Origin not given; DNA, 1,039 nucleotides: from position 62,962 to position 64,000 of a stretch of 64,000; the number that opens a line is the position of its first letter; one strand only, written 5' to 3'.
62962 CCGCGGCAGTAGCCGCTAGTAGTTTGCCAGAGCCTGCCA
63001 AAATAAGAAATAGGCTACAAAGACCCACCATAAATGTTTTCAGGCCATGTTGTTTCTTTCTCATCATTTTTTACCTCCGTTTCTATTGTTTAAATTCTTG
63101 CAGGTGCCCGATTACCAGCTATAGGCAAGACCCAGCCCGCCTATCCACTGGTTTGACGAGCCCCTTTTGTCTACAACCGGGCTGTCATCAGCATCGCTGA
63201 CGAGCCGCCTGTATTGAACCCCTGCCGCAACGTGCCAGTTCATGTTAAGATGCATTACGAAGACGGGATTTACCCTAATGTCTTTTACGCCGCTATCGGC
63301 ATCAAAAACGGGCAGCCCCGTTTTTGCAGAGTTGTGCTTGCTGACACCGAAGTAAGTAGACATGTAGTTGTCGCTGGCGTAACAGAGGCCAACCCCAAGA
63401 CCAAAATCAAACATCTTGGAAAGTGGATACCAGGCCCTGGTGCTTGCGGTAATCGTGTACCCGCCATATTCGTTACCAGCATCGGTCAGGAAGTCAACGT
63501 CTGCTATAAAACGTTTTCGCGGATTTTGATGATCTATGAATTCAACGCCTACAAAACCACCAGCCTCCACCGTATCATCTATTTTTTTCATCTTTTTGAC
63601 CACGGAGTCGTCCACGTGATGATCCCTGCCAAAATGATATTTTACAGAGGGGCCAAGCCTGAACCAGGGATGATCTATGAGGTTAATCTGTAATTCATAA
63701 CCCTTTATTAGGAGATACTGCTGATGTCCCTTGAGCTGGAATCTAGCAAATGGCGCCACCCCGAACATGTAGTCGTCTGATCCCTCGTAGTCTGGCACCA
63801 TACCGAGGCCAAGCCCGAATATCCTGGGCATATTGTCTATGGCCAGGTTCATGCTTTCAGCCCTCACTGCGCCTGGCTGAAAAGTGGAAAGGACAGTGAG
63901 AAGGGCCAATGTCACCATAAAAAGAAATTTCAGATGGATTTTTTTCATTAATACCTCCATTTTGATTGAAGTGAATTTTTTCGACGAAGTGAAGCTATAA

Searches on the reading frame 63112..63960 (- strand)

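Call 74: search_protein_families(library=pfam, proteins=[window:63112-63960:-], max_evalue=0.00001)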
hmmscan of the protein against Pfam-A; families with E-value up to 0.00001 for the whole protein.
window:63112-63960:- (282 aa): 1 family
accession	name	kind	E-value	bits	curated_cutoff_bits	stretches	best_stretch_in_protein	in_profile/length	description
PF06629.18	MipA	-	4.9e-49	167.9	24.2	1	49-282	2-221/221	MltA-interacting protein MipA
